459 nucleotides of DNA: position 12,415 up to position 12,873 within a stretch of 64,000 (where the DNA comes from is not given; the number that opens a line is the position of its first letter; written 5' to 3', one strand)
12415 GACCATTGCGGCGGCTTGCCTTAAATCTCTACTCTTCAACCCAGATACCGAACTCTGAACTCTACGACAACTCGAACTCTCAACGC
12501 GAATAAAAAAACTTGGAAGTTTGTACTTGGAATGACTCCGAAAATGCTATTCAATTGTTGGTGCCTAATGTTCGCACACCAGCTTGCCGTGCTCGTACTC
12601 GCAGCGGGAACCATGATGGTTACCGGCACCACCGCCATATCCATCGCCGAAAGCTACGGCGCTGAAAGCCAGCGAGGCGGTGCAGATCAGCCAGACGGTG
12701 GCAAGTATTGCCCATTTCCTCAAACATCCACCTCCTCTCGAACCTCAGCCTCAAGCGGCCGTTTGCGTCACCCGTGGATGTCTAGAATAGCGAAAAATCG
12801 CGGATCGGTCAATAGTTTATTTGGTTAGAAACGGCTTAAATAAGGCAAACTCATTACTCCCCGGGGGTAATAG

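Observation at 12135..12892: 750-bp low-coding intergenic region with an unannotated 52-aa signal-peptide peptide gene and heptamer repeats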

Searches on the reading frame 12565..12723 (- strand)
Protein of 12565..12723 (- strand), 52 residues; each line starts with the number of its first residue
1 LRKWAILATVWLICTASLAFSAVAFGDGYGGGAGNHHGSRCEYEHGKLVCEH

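Call 7: find_homologous_proteins(query=window:12568-12723:-, max_evalue=10)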
Query seq(52 aa) (52 aa): 7 proteins with E <= 10 among 7 candidates.
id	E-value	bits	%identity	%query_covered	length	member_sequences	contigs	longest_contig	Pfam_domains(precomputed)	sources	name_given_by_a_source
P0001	1.2e-28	115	98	100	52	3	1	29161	-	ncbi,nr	ncbi:MAG: hypothetical protein M1539_05600 [Actinobacteria bacterium]|nr:hypothetical protein [Actin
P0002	2.2e-22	95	81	100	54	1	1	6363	-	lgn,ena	-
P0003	1.5e-13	68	65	98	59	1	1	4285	-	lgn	-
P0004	1.3e-12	65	63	100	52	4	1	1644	-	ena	-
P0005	6.4e-12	63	65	100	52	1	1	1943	-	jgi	-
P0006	1.1e-11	62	69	98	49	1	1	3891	-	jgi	-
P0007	6.8e-11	59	60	100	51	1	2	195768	-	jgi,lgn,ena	-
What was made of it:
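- Checked: A 98% identical one is deposited as 'hypothetical protein M1539_05600' (call 7).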

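Call 8: find_encoding_contigs(protein=window:12565-12723:-, flank=10000)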
Protein window:12565-12723:- (52 aa): 1 contig read that carries it; 1 place shown.
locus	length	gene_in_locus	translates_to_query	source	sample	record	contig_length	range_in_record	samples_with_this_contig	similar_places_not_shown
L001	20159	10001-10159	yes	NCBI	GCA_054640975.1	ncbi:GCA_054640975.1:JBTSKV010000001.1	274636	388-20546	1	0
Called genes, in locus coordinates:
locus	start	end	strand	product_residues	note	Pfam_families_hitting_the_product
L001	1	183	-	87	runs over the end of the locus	PF08240:ADH_N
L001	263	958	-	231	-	-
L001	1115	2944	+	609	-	PF00989:PAS, PF08448:PAS_4 (weak), PF13188:PAS_8 (weak), PF13426:PAS_9, PF01590:GAF, PF13185:GAF_2, PF13492:GAF_3 (weak), PF07228:SpoIIE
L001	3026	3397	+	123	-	-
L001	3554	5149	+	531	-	PF17159:MASE3, PF00512:HisKA, PF02518:HATPase_c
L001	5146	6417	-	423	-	PF02403:Seryl_tRNA_N, PF00587:tRNA-synt_2b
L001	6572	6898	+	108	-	PF14559:TPR_19 (faint), PF07719:TPR_2 (faint), PF13174:TPR_6 (faint), PF13428:TPR_14 (faint), PF13432:TPR_16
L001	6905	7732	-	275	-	PF00149:Metallophos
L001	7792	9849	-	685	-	PF04932:Wzy_C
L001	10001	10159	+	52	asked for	-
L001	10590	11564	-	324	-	PF01073:3Beta_HSD, PF01370:Epimerase, PF02719:Polysacc_synt_2, PF04321:RmlD_sub_bind, PF05368:NmrA, PF07993:NAD_binding_4 (faint), PF13460:NAD_binding_10, PF16363:GDP_Man_Dehyd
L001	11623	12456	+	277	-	PF00149:Metallophos, PF13277:YmdB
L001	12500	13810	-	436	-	PF09594:GT87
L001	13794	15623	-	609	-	-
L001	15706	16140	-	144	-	PF04138:GtrA_DPMS_TM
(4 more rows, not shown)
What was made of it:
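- Checked: Correction to 'unannotated': the identical protein is a called gene in NCBI assembly GCA_054640975.1 (call 8).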

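Call 10: find_encoding_contigs(protein=P0007, flank=10000, max_places=3)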
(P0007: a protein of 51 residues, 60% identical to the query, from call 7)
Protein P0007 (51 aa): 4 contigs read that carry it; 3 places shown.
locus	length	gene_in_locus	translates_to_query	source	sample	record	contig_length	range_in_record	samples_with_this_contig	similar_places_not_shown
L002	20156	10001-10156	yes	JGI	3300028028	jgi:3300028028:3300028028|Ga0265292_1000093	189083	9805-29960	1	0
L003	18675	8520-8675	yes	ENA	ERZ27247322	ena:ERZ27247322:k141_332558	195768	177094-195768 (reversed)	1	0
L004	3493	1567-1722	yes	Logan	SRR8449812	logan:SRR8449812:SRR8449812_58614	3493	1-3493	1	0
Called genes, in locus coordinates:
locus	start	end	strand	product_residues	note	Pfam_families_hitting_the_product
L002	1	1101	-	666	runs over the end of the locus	PF00890:FAD_binding_2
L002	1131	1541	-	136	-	PF00037:Fer4 (faint), PF12838:Fer4_7, PF13187:Fer4_9 (weak), PF12139:APS-reductase_C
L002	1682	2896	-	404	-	PF14306:PUA_2, PF01747:ATP-sulfurylase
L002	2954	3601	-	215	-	PF00406:ADK, PF13207:AAA_17, PF13671:AAA_33 (weak), PF05191:ADK_lid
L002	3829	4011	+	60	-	-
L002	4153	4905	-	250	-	PF01863:YgjP-like, PF08325:WLM (weak)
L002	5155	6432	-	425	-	PF02403:Seryl_tRNA_N, PF00587:tRNA-synt_2b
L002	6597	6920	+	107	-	PF07719:TPR_2 (faint), PF13428:TPR_14 (faint), PF13432:TPR_16 (weak)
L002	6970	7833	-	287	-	PF00149:Metallophos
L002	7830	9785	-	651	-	PF04932:Wzy_C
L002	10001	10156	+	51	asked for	-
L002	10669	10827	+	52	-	-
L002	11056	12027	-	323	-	PF01073:3Beta_HSD, PF01370:Epimerase, PF02719:Polysacc_synt_2, PF04321:RmlD_sub_bind, PF05368:NmrA, PF13460:NAD_binding_10, PF16363:GDP_Man_Dehyd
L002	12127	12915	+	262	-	PF00149:Metallophos, PF13277:YmdB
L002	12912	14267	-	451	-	PF09594:GT87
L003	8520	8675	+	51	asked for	-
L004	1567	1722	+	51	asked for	-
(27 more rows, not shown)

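Call 11: find_encoding_contigs(protein=P0002, flank=10000, max_places=3)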
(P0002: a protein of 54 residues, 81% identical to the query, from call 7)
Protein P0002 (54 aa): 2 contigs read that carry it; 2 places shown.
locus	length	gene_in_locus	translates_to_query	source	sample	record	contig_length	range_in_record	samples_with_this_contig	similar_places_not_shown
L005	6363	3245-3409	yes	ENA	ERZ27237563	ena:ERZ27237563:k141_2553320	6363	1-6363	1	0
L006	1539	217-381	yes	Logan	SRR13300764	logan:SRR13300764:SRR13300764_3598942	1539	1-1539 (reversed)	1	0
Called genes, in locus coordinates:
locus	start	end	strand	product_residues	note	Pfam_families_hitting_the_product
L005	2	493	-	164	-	?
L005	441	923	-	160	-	-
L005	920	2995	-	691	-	PF04932:Wzy_C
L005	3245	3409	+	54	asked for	-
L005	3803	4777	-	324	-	PF01073:3Beta_HSD, PF01370:Epimerase, PF02719:Polysacc_synt_2, PF04321:RmlD_sub_bind, PF05368:NmrA (weak), PF13460:NAD_binding_10, PF16363:GDP_Man_Dehyd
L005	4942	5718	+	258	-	PF00149:Metallophos, PF13277:YmdB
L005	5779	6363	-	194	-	?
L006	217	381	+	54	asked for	-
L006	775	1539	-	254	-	?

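Call 12: find_encoding_contigs(protein=P0003, flank=10000, max_places=3)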
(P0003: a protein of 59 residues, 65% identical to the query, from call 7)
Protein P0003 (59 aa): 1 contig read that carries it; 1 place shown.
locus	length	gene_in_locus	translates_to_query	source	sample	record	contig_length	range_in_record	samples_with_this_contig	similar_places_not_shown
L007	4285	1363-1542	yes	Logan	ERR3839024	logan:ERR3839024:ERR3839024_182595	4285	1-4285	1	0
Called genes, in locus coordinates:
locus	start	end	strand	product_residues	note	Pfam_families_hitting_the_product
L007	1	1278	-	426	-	?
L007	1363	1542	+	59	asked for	-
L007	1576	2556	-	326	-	PF01073:3Beta_HSD, PF01370:Epimerase, PF02719:Polysacc_synt_2 (weak), PF04321:RmlD_sub_bind, PF13460:NAD_binding_10 (weak), PF16363:GDP_Man_Dehyd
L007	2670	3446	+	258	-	PF00149:Metallophos, PF13277:YmdB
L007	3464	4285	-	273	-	?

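Call 13: find_encoding_contigs(protein=P0004, flank=10000, max_places=3)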
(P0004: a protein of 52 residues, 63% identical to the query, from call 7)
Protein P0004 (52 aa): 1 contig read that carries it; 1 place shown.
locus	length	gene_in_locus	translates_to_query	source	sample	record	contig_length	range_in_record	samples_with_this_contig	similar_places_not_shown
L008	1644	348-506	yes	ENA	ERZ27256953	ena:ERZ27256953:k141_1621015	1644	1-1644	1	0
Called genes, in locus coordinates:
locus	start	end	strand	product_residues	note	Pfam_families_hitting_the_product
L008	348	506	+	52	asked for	-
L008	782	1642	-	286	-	?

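Call 14: find_encoding_contigs(protein=P0005, flank=10000, max_places=3)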
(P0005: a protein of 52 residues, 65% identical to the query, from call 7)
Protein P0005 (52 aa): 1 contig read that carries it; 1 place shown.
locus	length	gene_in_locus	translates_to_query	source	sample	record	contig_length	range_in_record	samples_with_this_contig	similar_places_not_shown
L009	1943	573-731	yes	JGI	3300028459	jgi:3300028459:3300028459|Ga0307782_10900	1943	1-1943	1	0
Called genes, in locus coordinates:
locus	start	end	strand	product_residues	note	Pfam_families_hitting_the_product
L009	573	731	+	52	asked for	-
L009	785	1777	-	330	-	PF01073:3Beta_HSD, PF01370:Epimerase, PF02719:Polysacc_synt_2 (weak), PF04321:RmlD_sub_bind, PF13460:NAD_binding_10 (weak), PF16363:GDP_Man_Dehyd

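Call 15: find_encoding_contigs(protein=P0006, flank=10000, max_places=3)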
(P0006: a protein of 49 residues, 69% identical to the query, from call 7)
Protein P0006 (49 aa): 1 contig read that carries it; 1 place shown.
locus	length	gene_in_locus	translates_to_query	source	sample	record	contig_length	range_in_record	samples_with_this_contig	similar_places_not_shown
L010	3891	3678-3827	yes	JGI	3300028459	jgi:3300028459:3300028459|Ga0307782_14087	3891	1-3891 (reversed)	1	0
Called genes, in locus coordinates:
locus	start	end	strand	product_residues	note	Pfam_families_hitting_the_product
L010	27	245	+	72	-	PF02403:Seryl_tRNA_N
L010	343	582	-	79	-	-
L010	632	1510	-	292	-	PF00149:Metallophos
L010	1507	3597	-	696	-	PF04932:Wzy_C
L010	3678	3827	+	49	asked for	-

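Call 16: find_encoding_contigs(protein=P0001, flank=10000, max_places=3)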
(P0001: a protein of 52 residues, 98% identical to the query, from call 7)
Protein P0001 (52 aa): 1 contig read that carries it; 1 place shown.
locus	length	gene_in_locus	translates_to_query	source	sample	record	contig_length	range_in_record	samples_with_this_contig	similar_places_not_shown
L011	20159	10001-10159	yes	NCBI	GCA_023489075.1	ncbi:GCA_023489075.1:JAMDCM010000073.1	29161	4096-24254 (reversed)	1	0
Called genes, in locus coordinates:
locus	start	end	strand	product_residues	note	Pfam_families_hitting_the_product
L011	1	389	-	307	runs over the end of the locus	PF08240:ADH_N, PF00107:ADH_zinc_N, PF13602:ADH_zinc_N_2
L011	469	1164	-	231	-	-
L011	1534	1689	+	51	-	PF13188:PAS_8 (weak)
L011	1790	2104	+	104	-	-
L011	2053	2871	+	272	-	PF01590:GAF, PF13185:GAF_2, PF13492:GAF_3 (weak)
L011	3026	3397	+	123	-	-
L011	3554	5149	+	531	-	PF17159:MASE3, PF00512:HisKA, PF02518:HATPase_c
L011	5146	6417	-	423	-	PF02403:Seryl_tRNA_N, PF00587:tRNA-synt_2b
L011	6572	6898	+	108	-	PF07719:TPR_2 (faint), PF13174:TPR_6 (faint), PF13428:TPR_14 (faint), PF13432:TPR_16, PF14559:TPR_19 (weak), PF13432:TPR_16 (weak)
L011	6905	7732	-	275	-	PF00149:Metallophos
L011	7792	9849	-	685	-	PF04932:Wzy_C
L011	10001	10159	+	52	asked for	-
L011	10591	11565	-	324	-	PF01073:3Beta_HSD, PF01370:Epimerase, PF02719:Polysacc_synt_2, PF04321:RmlD_sub_bind, PF05368:NmrA, PF07993:NAD_binding_4 (faint), PF13460:NAD_binding_10, PF16363:GDP_Man_Dehyd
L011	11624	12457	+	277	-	PF00149:Metallophos, PF13277:YmdB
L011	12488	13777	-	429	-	PF09594:GT87 (weak)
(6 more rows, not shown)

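Call 22: find_related_loci(query=A1, collection=genome_contigs, flank=4000)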
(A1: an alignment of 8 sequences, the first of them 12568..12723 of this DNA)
Query A1 (52 aa) in genome_contigs; peptide patterns used: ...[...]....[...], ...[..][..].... (x = any residue, [..] = any of these).
173 stretches matched a pattern; 4 encode a relative of the query (tblastn E <= 1e-3); 4 distinct loci.
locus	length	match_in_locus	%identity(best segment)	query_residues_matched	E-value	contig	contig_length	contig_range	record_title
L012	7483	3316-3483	82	1-52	2e-22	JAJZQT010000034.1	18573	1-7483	MAG: Actinomycetes bacterium isolate SKS1.bin55 NODE_5339_length_18573_cov_15.052206, whole genome shotgun sequence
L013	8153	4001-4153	63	1-52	2e-14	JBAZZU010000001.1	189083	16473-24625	MAG: Thermoleophilia bacterium isolate SO_2017_GW3_24 scaffold_95_c1_OW296A_2017, whole genome shotgun sequence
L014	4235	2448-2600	58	1-52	3e-13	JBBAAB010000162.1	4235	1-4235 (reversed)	MAG: Thermoleophilia bacterium isolate SO_2017_GW3_30 scaffold_9893_c1_OW296A_2017, whole genome shotgun sequence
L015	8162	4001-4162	59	1-52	4e-13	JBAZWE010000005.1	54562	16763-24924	MAG: Thermoleophilia bacterium isolate SO_2017_GW1_27 NODE_3111_length_54562_cov_0.995922_OW334_2017, whole genome shotg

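Call 23: find_related_loci(query=A1, collection=metagenome_contigs, flank=4000)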
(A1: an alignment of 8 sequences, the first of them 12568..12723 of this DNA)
Query A1 (52 aa) in metagenome_contigs; peptide patterns used: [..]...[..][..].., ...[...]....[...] (x = any residue, [..] = any of these).
305 stretches matched a pattern; 4 encode a relative of the query (tblastn E <= 1e-3); 4 distinct loci.
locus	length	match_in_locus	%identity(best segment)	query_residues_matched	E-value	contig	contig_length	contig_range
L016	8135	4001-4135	67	1-51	8e-18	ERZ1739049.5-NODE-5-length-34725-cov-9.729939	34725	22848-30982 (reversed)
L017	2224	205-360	60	1-51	3e-15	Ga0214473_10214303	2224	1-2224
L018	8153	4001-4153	63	1-52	1e-14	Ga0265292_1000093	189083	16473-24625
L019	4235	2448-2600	58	1-52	2e-13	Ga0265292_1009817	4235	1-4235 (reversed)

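Call 39: search_protein_families(library=pfam, alignment_id=A1, max_evalue=10)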
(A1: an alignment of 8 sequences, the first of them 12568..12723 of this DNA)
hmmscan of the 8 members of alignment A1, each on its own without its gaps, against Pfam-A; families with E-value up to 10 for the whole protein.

A. member 1, window:12568-12723:- (52 aa): 0 families

B. families by the number of members that match (of 8 scanned): 0 families
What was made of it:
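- There is no Pfam hit to MgrB or any other small-protein family (call 39). No Pfam hit to Hok, Ldr, Fst, TisB or similar families (call 39). No DUF2946 hit (call 39).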

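Call 40: search_protein_families(library=ncbifam, alignment_id=A1, max_evalue=10)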
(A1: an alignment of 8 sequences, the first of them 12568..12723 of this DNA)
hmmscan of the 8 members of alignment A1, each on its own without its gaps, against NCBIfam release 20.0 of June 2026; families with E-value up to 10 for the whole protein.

A. member 1, window:12568-12723:- (52 aa): 0 families

B. families by the number of members that match (of 8 scanned): 1 family
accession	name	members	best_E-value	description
NF040900.1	porin_ExtI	1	0.045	selenite/tellurite reduction operon porin ExtI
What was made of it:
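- On Type I toxin-antitoxin: Pfam and NCBIfam scans of 8 members gave no family (calls 39, 40).
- On RiPP or bacteriocin precursor: There were no NCBIfam or Pfam hits (calls 39, 40).
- No NCBIfam or Pfam precursor model hit (calls 39, 40).
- Tried and rejected: One member gave a chance-level 0.045 hit to a porin model (calls 39, 40).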

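Call 44: search_protein_representatives(alignment_id=A1)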
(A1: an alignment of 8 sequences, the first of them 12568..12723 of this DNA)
Query: 8 sequences, 55 profile positions. Proteins with E-value up to 0.001 (for the whole library): 6; up to 1e-10: 4; up to 1e-30: 0. The best 6 are listed.
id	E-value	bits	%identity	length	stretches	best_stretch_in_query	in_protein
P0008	2.4e-22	94.9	-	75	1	1-55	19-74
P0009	2.7e-18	81.9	-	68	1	1-53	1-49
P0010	8.6e-15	70.7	-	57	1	1-47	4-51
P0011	5.8e-11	58.4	-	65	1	1-47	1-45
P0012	1.6e-10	57.0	-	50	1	1-45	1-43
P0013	5.0e-08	49.0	-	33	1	23-55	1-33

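Call 56: predict_structure(alignment_id=A1)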
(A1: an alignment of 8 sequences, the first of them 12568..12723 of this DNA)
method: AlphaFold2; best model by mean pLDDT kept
length: 52 residues; sequences in the alignment: 8
mean_pLDDT: 67.9   pTM: 0.33
mean pLDDT of the five models: 67.9, 64.6, 63.2, 62.2, 60.9
residues with pLDDT >= 90: 0; 70-90: 25; 50-70: 21; < 50: 6
segments of 3 or more residues with pLDDT < 50: 31-35
pLDDT, mean of each block of 10 residues (from residue 1): 79 81 56 53 72 62
secondary structure, 60 per line:
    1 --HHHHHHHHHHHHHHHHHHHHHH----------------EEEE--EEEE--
elements in order: H3-24 E41-44 E47-50
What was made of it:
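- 12652..12723 (-): Residues 1-24: n-region MRK, hydrophobic helix, AVA motif (signal peptide or signal-anchor). AlphaFold2 predicts a helix at residues 3-24 (call 56).
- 12568..12651 (-): Residues 25-52: flexible Gly/His/Asp tail plus a Cys41...Cys50 beta-hairpin (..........). AlphaFold2 gives strands 41-44 and 47-50, with residues 25-40 at low confidence (call 56).
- On Type I toxin-antitoxin: 52 aa, with a helix at residues 3-24 (call 56).
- Fold: AlphaFold2 gives helix 3-24 and a beta-hairpin at 41-50 (call 56).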

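Call 68: find_homologous_proteins(query=A9, max_evalue=0.01)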
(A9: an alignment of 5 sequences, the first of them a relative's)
Query A9 (5 sequences) (65 aa, profile of the alignment): 26 proteins with E <= 0.01 among 1240 candidates.
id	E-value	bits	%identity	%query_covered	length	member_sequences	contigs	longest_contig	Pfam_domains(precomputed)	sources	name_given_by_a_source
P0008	1.7e-29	120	68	38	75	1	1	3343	-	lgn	-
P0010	1.9e-25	107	48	77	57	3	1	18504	-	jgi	-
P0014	4.7e-25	105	51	83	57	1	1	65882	-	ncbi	ncbi:MAG: hypothetical protein ACYDG7_00165 [Thermoleophilia bacterium]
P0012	3.6e-23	99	53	75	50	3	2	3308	-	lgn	-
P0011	1.4e-22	97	100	100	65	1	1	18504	-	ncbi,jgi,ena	-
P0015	1.3e-21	94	68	38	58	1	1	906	-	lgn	-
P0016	3.5e-21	93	54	91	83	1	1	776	-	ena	-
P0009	7.1e-21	92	62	40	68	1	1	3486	-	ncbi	ncbi:MAG: hypothetical protein AB1760_16900 [Pseudomonadota bacterium]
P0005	1.1e-19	88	68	38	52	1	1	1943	-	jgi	-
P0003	1.2e-19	88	64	38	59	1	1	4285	-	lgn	-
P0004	2.4e-19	87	68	38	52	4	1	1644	-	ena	-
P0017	2.5e-19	87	54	54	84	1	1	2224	-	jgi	-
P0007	3.4e-19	87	68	38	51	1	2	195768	-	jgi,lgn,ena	-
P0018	7.8e-19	85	51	69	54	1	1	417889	-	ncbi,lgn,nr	ncbi:MAG: hypothetical protein HZB44_06210 [Actinobacteria bacterium]|nr:hypothetical protein [Actin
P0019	6.5e-18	82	59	75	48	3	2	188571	-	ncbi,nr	ncbi:MAG: hypothetical protein M0Z32_07130 [Actinomycetota bacterium]|nr:hypothetical protein [Actin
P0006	8.9e-18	82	42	95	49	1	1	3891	-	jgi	-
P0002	3.4e-17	80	60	69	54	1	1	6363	-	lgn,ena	-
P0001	9.2e-17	79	54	69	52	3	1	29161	-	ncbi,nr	ncbi:MAG: hypothetical protein M1539_05600 [Actinobacteria bacterium]|nr:hypothetical protein [Actin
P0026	2.1e-14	71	59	86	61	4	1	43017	-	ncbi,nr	ncbi:MAG: hypothetical protein M1309_03450 [Actinobacteria bacterium]|nr:hypothetical protein [Actin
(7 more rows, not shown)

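Call 70: find_encoding_contigs(protein=P0011, flank=8000, max_places=2)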
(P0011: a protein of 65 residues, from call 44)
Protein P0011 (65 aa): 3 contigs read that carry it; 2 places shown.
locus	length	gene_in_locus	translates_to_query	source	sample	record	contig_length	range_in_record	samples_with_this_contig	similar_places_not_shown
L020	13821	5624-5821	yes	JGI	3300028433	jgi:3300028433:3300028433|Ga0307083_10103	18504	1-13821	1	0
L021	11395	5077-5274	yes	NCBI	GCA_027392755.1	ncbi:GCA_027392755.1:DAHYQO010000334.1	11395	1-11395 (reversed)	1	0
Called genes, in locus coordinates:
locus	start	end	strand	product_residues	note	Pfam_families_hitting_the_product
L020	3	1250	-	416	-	?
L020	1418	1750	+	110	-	PF13432:TPR_16, PF12895:ANAPC3 (weak), PF14559:TPR_19, PF07719:TPR_2 (weak), PF13428:TPR_14 (weak), PF13432:TPR_16 (weak), PF13414:TPR_11 (weak), PF14559:TPR_19 (weak), +5 more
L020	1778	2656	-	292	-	PF00149:Metallophos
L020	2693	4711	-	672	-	PF04932:Wzy_C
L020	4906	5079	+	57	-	-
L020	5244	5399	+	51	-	-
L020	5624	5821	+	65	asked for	-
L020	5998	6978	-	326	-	PF01073:3Beta_HSD, PF01370:Epimerase, PF02719:Polysacc_synt_2 (weak), PF04321:RmlD_sub_bind, PF05368:NmrA (weak), PF07993:NAD_binding_4 (faint), PF13460:NAD_binding_10 (weak), PF16363:GDP_Man_Dehyd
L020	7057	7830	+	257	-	PF00149:Metallophos, PF13277:YmdB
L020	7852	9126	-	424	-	-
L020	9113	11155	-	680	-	PF09594:GT87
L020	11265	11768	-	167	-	PF04138:GtrA_DPMS_TM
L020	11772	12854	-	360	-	-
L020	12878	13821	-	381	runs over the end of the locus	PF00155:Aminotran_1_2 (weak), PF00266:Aminotran_5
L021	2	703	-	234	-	?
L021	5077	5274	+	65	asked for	-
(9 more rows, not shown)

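Call 71: find_encoding_contigs(protein=P0019, flank=8000, max_places=2)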
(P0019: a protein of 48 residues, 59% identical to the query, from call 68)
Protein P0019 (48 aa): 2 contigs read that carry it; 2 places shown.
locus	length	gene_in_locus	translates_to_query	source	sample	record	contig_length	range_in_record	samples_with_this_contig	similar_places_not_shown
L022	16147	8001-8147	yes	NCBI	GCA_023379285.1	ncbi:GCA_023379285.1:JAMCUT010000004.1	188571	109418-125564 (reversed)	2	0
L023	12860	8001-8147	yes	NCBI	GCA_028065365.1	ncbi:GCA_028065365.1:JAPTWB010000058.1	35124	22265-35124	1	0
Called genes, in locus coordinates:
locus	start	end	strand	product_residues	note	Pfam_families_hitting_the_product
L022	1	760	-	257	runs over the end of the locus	PF00149:Metallophos, PF13277:YmdB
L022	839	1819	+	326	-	PF01073:3Beta_HSD, PF01370:Epimerase, PF02719:Polysacc_synt_2 (weak), PF04321:RmlD_sub_bind, PF05368:NmrA (weak), PF13460:NAD_binding_10 (weak), PF16363:GDP_Man_Dehyd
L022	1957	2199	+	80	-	-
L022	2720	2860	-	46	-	-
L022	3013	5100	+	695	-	PF04932:Wzy_C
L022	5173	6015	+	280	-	PF00149:Metallophos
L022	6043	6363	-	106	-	PF13432:TPR_16, PF12895:ANAPC3 (weak), PF14559:TPR_19, PF13428:TPR_14 (weak), PF07719:TPR_2 (weak), PF13432:TPR_16, PF13414:TPR_11 (weak), PF14559:TPR_19 (weak), +6 more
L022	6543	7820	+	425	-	PF02403:Seryl_tRNA_N, PF00587:tRNA-synt_2b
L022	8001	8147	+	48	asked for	-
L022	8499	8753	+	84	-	-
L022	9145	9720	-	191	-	PF03729:DUF308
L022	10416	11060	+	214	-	PF00406:ADK, PF13207:AAA_17, PF05191:ADK_lid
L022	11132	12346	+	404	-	PF14306:PUA_2, PF01747:ATP-sulfurylase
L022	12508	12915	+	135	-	PF00037:Fer4 (faint), PF12838:Fer4_7, PF13187:Fer4_9 (weak), PF12139:APS-reductase_C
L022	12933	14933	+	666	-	PF00890:FAD_binding_2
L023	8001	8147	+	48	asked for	-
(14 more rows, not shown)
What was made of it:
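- One paralogue sits after serS, away from Wzy_C (call 71).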
